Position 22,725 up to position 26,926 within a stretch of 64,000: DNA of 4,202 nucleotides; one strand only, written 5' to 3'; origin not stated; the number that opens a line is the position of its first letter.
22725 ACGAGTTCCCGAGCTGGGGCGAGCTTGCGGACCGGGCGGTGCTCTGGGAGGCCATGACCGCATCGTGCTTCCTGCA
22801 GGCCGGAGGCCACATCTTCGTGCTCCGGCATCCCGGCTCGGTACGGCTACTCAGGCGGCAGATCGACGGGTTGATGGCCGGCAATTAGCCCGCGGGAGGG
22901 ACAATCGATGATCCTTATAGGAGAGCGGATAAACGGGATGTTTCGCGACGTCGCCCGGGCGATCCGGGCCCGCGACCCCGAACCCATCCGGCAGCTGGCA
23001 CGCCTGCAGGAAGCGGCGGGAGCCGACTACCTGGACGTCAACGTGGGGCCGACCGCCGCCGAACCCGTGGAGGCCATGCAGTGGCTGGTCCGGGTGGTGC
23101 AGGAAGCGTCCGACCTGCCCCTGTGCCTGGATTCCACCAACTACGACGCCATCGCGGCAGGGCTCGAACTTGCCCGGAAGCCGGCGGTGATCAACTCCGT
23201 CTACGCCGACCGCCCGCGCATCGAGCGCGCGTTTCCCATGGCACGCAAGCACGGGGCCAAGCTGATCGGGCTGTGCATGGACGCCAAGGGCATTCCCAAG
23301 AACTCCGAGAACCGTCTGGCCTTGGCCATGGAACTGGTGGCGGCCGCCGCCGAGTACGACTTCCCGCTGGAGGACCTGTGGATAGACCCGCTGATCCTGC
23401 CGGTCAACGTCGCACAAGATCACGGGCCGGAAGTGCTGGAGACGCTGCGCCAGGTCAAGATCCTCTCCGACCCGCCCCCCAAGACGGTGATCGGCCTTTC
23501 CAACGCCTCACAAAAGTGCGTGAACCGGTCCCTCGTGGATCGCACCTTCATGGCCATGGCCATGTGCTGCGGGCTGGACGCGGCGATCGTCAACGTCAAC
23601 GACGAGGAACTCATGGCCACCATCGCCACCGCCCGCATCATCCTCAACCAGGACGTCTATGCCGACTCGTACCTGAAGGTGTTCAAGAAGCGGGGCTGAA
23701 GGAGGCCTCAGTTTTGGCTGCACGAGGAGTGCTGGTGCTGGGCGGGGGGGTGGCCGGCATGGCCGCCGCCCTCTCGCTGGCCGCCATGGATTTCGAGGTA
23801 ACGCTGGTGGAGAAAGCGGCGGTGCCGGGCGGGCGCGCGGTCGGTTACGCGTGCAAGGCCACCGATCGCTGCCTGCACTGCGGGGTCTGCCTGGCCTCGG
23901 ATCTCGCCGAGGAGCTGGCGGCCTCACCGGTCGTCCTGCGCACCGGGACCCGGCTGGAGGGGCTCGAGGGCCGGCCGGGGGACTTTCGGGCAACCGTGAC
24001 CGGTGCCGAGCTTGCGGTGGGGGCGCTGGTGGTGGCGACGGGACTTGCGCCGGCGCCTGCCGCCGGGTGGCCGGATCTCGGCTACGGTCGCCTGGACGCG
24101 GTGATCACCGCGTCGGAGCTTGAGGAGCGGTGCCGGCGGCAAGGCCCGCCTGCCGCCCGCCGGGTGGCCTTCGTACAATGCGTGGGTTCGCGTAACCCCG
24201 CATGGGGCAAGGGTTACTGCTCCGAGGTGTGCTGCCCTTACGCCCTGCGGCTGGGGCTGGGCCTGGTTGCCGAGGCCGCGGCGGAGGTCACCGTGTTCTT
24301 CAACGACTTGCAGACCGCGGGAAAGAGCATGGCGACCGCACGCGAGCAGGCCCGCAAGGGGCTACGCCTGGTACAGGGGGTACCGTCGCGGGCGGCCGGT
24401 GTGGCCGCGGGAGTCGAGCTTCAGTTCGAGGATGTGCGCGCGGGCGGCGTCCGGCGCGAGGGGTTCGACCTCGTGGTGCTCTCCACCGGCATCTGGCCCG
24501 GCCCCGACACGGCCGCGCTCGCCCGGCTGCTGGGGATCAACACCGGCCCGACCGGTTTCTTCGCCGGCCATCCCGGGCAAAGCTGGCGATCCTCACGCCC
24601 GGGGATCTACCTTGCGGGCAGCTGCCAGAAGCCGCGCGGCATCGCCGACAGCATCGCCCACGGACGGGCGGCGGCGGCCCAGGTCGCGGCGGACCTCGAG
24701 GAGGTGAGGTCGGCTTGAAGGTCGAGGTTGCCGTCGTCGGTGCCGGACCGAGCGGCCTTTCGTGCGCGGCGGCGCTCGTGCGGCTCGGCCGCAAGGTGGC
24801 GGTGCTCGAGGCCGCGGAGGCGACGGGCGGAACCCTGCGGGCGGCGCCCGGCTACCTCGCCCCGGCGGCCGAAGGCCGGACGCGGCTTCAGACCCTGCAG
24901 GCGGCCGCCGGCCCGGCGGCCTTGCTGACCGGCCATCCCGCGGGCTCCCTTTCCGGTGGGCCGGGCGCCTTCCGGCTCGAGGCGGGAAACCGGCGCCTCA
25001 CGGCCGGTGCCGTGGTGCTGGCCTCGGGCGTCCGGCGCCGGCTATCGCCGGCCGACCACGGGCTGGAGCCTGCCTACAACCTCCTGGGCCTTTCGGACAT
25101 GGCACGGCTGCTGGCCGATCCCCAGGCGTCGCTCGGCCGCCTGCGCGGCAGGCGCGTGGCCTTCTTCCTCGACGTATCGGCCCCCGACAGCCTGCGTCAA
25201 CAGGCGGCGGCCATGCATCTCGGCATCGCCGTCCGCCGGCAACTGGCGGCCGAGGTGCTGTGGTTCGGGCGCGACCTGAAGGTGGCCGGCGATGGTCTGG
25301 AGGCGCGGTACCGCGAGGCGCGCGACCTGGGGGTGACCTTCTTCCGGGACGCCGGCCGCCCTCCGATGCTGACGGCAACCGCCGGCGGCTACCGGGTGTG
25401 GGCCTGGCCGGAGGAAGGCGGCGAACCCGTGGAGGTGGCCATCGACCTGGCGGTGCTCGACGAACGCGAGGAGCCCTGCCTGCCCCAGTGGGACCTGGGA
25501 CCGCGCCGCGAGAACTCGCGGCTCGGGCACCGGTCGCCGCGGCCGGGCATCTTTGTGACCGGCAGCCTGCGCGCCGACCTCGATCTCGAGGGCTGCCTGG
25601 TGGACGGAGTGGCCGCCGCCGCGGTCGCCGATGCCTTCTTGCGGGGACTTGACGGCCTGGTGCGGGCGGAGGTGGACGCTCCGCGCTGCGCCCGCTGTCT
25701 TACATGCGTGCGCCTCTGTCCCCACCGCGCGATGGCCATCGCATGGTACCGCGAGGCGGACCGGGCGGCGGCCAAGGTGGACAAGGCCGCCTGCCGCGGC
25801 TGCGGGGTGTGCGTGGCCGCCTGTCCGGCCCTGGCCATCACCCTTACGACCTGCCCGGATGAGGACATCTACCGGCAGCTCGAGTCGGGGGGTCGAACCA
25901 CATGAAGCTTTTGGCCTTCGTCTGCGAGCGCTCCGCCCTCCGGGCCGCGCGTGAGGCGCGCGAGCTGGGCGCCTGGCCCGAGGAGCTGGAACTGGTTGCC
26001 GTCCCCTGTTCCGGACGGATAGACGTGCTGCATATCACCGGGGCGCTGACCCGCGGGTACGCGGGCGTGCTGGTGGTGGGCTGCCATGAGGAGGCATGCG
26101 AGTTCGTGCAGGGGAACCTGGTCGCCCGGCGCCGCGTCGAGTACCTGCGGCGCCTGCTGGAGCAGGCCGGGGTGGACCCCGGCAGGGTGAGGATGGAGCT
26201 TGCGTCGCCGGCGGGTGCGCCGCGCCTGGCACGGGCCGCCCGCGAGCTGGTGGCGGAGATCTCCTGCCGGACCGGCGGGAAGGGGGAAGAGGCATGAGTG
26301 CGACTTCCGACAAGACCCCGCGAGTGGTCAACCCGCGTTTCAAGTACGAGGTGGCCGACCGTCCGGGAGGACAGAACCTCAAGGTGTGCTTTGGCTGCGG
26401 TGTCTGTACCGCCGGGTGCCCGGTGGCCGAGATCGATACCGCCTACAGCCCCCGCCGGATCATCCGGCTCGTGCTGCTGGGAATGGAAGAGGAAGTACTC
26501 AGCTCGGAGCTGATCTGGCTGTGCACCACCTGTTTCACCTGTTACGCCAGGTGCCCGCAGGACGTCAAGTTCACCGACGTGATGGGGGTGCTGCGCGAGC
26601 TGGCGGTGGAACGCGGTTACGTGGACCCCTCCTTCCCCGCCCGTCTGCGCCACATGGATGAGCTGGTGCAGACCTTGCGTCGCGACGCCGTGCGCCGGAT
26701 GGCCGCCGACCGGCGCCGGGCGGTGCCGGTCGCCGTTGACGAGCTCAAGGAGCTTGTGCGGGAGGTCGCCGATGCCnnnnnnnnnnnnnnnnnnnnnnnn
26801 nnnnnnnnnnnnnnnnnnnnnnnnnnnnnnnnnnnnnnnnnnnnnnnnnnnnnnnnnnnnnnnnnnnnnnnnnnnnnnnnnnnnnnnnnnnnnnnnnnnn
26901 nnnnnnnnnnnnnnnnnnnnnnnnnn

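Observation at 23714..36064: Non-canonical Hdr/Flx/MetVF redox cluster without HdrB, built around a ~1480-aa HdrA-GltD-HdrA fusion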

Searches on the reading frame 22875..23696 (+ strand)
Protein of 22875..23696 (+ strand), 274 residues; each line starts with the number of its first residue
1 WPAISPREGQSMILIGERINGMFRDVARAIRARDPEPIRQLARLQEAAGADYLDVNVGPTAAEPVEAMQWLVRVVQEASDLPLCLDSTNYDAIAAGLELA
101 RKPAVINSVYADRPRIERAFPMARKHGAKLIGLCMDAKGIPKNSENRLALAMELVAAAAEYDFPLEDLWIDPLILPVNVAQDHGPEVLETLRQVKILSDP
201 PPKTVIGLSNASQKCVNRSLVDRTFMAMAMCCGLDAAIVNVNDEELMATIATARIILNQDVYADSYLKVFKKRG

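Call 13: search_protein_families(library=pfam, proteins=[window:22875-23696:+], max_evalue=0.0001)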
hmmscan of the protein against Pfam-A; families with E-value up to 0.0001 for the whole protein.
window:22875-23696:+ (274 aa): 1 family
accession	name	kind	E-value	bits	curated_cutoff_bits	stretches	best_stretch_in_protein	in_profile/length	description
PF00809.28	Pterin_bind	-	4.8e-19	69.4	25.5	1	31-240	16-244/244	Pterin binding enzyme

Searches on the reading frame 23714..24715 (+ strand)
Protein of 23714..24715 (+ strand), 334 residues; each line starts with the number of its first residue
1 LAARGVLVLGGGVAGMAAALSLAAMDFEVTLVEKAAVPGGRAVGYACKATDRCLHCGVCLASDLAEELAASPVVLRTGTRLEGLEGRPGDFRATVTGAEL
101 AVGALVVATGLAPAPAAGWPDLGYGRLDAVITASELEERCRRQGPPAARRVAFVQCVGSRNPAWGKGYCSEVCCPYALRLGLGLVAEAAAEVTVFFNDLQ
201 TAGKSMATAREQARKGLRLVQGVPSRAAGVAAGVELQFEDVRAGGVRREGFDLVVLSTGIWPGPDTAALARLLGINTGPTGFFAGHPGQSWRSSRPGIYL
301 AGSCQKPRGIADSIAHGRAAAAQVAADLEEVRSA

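Call 9: search_protein_families(library=pfam, proteins=[window:23714-24715:+], max_evalue=0.01)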
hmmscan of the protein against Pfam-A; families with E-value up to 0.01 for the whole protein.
window:23714-24715:+ (334 aa): 11 families
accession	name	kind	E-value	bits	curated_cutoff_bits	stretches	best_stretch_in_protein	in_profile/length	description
PF07992.20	Pyr_redox_2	-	1e-12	48.6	26.1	1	6-317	3-279/291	Pyridine nucleotide-disulphide oxidoreductase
PF01266.30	DAO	-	4.5e-08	33.4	27.9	1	6-44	2-40/353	FAD dependent oxidoreductase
PF13450.12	NAD_binding_8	-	6.6e-08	33.2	21.9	1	8-44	1-37/68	NAD(P)-binding Rossmann-like domain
PF12831.13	FAD_oxidored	-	2e-06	27.8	27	1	6-47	2-43/416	FAD dependent oxidoreductase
PF03486.20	HI0933_like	-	5.6e-06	26.4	50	1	6-39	3-36/244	HI0933-like protein Rossmann domain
PF01134.28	GIDA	-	0.00031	20.4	22.1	1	6-36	2-29/391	Glucose inhibited division protein A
PF00890.30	FAD_binding_2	-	0.00035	20.3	20.4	1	6-40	2-36/414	FAD binding domain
PF01593.30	Amino_oxidase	-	0.00041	20.2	19.8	0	13-43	1-31/443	Flavin containing amine oxidoreductase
PF16622.11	zf-C2H2_11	-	0.0025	17.9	27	1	49-64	3-18/29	zinc-finger C2H2-type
PF00070.33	Pyr_redox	-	0.0029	18.5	22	0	6-39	2-35/82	Pyridine nucleotide-disulphide oxidoreductase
PF01262.27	AlaDh_PNT_C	-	0.0096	15.8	23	0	5-35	30-60/214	Alanine dehydrogenase/PNT, C-terminal domain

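Call 37: search_protein_families(library=ncbifam, proteins=[window:23714-24715:+], max_evalue=0.00001)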
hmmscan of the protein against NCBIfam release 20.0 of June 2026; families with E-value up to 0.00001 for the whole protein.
window:23714-24715:+ (334 aa): 11 families
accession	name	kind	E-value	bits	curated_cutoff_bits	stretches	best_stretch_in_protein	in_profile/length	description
NF040770.1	hetero_SS_HdrA2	exception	1.1e-49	169.3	1100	2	90-326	306-558/777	CoB-CoM heterodisulfide reductase HdrA2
NF041778.1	hetero_SS_HdrA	equivalog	1.3e-32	112.5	1400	2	99-325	325-567/771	ferredoxin:CoB-CoM heterodisulfide reductase subunit HdrA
NF041891.1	hdrA_Methbact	equivalog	8.3e-31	107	1300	2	99-326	312-554/762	ferredoxin:CoB-CoM heterodisulfide reductase subunit HdrA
TIGR03467.1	HpnE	equivalog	7.9e-09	35.3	283.05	1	6-54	1-49/430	hydroxysqualene dehydroxylase HpnE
TIGR03997.1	mycofact_OYE_2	equivalog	3.8e-08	32.2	793.15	1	4-82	380-455/645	mycofactocin system FadH/OYE family oxidoreductase 2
NF045637.1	carotdesatCrtDProt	equivalog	3.8e-07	29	580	1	6-43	1-38/485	1-hydroxycarotenoid 3,4-desaturase CrtD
NF009410.0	PRK12771.1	subfamily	4.1e-07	28.9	516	0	4-40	139-175/566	NAD(P)-binding protein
TIGR02734.1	crtI_fam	subfamily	4.8e-07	28.8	238.1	1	6-44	1-39/504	phytoene desaturase family protein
NF005560.0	PRK07233.1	equivalog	5.7e-07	28.7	252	1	6-51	3-50/435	hypothetical protein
TIGR00275.1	TIGR00275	subfamily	7.1e-07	28.4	183.8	0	6-37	1-32/401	aminoacetone oxidase family FAD-binding enzyme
NF008845.0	PRK11883.1-5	equivalog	5e-06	25.1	560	0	293-329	430-466/468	protoporphyrinogen oxidase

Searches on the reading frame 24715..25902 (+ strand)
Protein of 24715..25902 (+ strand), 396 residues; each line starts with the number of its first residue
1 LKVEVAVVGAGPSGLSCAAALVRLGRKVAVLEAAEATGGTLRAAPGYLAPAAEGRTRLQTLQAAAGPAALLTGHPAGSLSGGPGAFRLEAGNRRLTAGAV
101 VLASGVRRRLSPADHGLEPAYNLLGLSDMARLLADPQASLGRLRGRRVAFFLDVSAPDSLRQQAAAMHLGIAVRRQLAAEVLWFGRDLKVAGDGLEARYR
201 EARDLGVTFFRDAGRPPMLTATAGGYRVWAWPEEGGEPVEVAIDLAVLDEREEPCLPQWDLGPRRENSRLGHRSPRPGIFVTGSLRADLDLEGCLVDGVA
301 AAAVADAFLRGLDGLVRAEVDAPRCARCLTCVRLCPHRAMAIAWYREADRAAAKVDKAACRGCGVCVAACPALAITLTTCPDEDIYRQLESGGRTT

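Call 9: search_protein_families(library=pfam, proteins=[window:24715-25902:+], max_evalue=0.01)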
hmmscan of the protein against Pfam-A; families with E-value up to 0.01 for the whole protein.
window:24715-25902:+ (396 aa): 23 families
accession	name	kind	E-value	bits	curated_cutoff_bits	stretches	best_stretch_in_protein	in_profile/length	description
PF12837.12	Fer4_6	-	4.7e-09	36.2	25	2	353-375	2-24/24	4Fe-4S binding domain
PF00037.32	Fer4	-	1.7e-08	34.4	21.1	1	354-376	2-24/24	4Fe-4S binding domain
PF07992.20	Pyr_redox_2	-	2.6e-08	34.1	26.1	1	4-118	2-121/291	Pyridine nucleotide-disulphide oxidoreductase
PF13450.12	NAD_binding_8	-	5.6e-08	33.4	21.9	1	7-41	1-35/68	NAD(P)-binding Rossmann-like domain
PF13237.11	Fer4_10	-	6e-08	32.9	25.5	2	320-371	4-53/53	4Fe-4S dicluster domain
PF12838.12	Fer4_7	-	1.3e-07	32.4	27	1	324-372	1-50/52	4Fe-4S dicluster domain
PF14697.11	Fer4_21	-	3.1e-07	30.9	35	1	318-376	1-58/59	4Fe-4S dicluster domain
PF13187.11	Fer4_9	-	8.3e-07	29.4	27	1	324-373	1-50/52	4Fe-4S dicluster domain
PF00890.30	FAD_binding_2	-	1.1e-06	28.5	20.4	1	5-52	2-49/414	FAD binding domain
PF01266.30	DAO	-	1.2e-06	28.8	27.9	1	5-66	2-58/353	FAD dependent oxidoreductase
PF12797.12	Fer4_2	-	4e-06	26.9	24.5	1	354-372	4-22/22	4Fe-4S binding domain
PF01946.23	Thi4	-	1.1e-05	25.2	26.2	1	2-40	17-56/235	Thi4 family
PF01494.25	FAD_binding_3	-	2.8e-05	24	22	1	2-43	1-42/349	FAD binding domain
PF03486.20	HI0933_like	-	3.5e-05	23.8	50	1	4-42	2-40/244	HI0933-like protein Rossmann domain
PF13534.11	Fer4_17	-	5.1e-05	24.2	22.2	0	359-389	1-29/61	4Fe-4S dicluster domain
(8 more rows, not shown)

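Call 37: search_protein_families(library=ncbifam, proteins=[window:24715-25902:+], max_evalue=0.00001)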
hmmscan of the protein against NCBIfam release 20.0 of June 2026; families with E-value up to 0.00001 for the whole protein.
window:24715-25902:+ (396 aa): 32 families (the best 25 are shown)
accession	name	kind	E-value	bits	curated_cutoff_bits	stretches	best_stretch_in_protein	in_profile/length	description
NF040770.1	hetero_SS_HdrA2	exception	9.1e-17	60.4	1100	1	276-390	527-638/777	CoB-CoM heterodisulfide reductase HdrA2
NF041891.1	hdrA_Methbact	equivalog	5.1e-16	58.1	1300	1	278-390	525-633/762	ferredoxin:CoB-CoM heterodisulfide reductase subunit HdrA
NF009410.0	PRK12771.1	subfamily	1.1e-14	53.9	516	1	4-42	140-178/566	NAD(P)-binding protein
TIGR02179.1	PorD_KorD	subfamily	3.9e-10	39.7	60.05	1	317-378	19-75/78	2-oxoacid:acceptor oxidoreductase, delta subunit, pyruvate/2-ketoisovalerate family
TIGR02912.1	sulfite_red_C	equivalog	7.8e-09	34.9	324.1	1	291-395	141-234/314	sulfite reductase subunit C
NF010590.0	PRK13984.1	equivalog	8e-09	34.2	946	1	4-49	290-336/611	putative oxidoreductase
NF041778.1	hetero_SS_HdrA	equivalog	1.1e-08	33.5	1400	1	275-389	536-647/771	ferredoxin:CoB-CoM heterodisulfide reductase subunit HdrA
TIGR01971.1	NuoI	subfamily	8e-08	31.9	113.05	1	315-379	35-102/121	NADH-quinone oxidoreductase, chain I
NF040864.1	HgcB_ferredoxin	equivalog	8.2e-08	32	99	1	315-378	6-64/93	mercury methylation ferredoxin HgcB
NF040684.1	PorD_Arch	equivalog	1.1e-07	31.8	120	1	317-377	26-81/85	pyruvate synthase subunit PorD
NF007202.0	PRK09623.1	equivalog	1.4e-07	31.8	166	1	320-378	48-101/105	3-methyl-2-oxobutanoate dehydrogenase subunit delta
NF009408.0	PRK12769.1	equivalog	1.7e-07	29.8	1003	0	4-41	329-366/659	formate-dependent uric acid utilization protein AegA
NF009414.0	PRK12778.1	equivalog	2.6e-07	29.3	1103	1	3-42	432-471/752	bifunctional dihydroorotate dehydrogenase B NAD binding subunit/NADPH-dependent glutamate synthase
NF042909.1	FMH_DH_FwdF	exception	4.9e-07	29.2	375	1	319-377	134-313/336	tungsten-dependent formylmethanofuran dehydrogenase subunit FwdF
TIGR01316.1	gltA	equivalog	7.3e-07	28.3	471.75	1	2-41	133-172/449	NADPH-dependent glutamate synthase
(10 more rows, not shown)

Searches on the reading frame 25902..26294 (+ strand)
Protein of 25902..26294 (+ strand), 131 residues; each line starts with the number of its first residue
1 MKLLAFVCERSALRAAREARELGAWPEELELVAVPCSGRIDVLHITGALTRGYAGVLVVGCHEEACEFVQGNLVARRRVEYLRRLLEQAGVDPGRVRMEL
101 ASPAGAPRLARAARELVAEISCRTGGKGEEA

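Call 9: search_protein_families(library=pfam, proteins=[window:25902-26294:+], max_evalue=0.01)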
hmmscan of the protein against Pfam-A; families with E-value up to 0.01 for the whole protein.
window:25902-26294:+ (131 aa): 1 family
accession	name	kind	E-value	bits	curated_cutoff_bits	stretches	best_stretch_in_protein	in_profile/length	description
PF02662.21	FlpD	-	8.4e-31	107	22.3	1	4-120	2-119/123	Methyl-viologen-reducing hydrogenase, delta subunit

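Call 37: search_protein_families(library=ncbifam, proteins=[window:25902-26294:+], max_evalue=0.00001)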
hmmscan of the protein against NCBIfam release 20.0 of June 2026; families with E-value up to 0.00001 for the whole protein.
window:25902-26294:+ (131 aa): 2 families
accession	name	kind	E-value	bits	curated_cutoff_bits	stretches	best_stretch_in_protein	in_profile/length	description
NF040770.1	hetero_SS_HdrA2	exception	8.5e-20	70.4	1100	1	3-120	650-768/777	CoB-CoM heterodisulfide reductase HdrA2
NF045873.1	F420_non_VhuD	exception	8.5e-19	68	215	1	3-120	4-122/132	F420-non-reducing hydrogenase iron-sulfur subunit VhuD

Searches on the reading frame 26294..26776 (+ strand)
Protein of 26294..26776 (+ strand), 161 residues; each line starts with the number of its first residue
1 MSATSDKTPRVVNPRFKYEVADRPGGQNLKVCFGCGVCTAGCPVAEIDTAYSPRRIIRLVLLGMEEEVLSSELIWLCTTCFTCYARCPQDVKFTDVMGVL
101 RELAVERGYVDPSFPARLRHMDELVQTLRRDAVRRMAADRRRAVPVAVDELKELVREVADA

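Call 9: search_protein_families(library=pfam, proteins=[window:26294-26776:+], max_evalue=0.01)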
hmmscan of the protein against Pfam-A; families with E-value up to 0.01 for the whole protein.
window:26294-26776:+ (161 aa): 8 families
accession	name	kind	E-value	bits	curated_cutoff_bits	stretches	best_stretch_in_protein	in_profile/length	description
PF13183.11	Fer4_8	-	6.5e-11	43.1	27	1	29-91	2-68/68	4Fe-4S dicluster domain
PF13534.11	Fer4_17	-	1.8e-10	41.7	22.2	1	32-91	2-60/61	4Fe-4S dicluster domain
PF13187.11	Fer4_9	-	2e-08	34.6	27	1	32-90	2-50/52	4Fe-4S dicluster domain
PF13237.11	Fer4_10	-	8.9e-08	32.4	25.5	1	28-88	5-53/53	4Fe-4S dicluster domain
PF12838.12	Fer4_7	-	1.1e-06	29.4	27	1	32-91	2-52/52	4Fe-4S dicluster domain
PF25160.1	LdpA_Fe-S-bd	-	3.9e-05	23.8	27.6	1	30-49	26-45/49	LdpA Fe-S cluster-binding domain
PF14697.11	Fer4_21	-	0.002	18.7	35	0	31-46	40-55/59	4Fe-4S dicluster domain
PF12800.12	Fer4_4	-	0.0099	16.6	24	1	31-44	3-16/17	4Fe-4S binding domain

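Call 37: search_protein_families(library=ncbifam, proteins=[window:26294-26776:+], max_evalue=0.00001)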
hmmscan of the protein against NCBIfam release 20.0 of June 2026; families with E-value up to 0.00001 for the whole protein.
window:26294-26776:+ (161 aa): 11 families
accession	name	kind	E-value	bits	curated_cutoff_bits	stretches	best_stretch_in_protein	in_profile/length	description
TIGR03290.1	CoB_CoM_SS_C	equivalog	2.9e-29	101.9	160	1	30-115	2-86/144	CoB--CoM heterodisulfide reductase subunit C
NF038018.1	qmoC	equivalog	1.6e-19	70.6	300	1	23-115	11-101/360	quinone-interacting membrane-bound oxidoreductase complex subunit QmoC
NF041779.1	hetero_SS_HdrC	equivalog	5.5e-19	68.4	350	1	29-109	30-108/198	ferredoxin:CoB-CoM heterodisulfide reductase subunit HdrC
NF041890.1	hdrC_Methbact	equivalog_domain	2.4e-18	66.4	270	1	27-112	26-109/192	ferredoxin:CoB-CoM heterodisulfide reductase subunit HdrC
NF008369.0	PRK11168.1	equivalog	4.9e-10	38.9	278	1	27-105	8-88/401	anaerobic glycerol-3-phosphate dehydrogenase subunit C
NF004898.0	PRK06259.1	equivalog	1.7e-08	33.5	385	1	27-111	131-223/488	fumarate reductase (CoM/CoB) subunit TfrB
TIGR03379.1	glycerol3P_GlpC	equivalog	9.1e-08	31.2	279.9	1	29-102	4-79/397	anaerobic glycerol-3-phosphate dehydrogenase subunit GlpC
NF008434.0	PRK11274.1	equivalog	1e-07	31.2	333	1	27-107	20-105/409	glycolate oxidase subunit GlcF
NF004616.0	PRK05950.1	subfamily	3.9e-07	29.4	228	0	70-107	199-236/238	succinate dehydrogenase iron-sulfur subunit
NF009226.0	PRK12576.1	equivalog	9.3e-07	28.5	344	1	31-102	155-235/317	succinate dehydrogenase/fumarate reductase iron-sulfur subunit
TIGR00384.1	dhsB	subfamily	3.3e-06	26.7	88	0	16-97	126-218/222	succinate dehydrogenase and fumarate reductase iron-sulfur protein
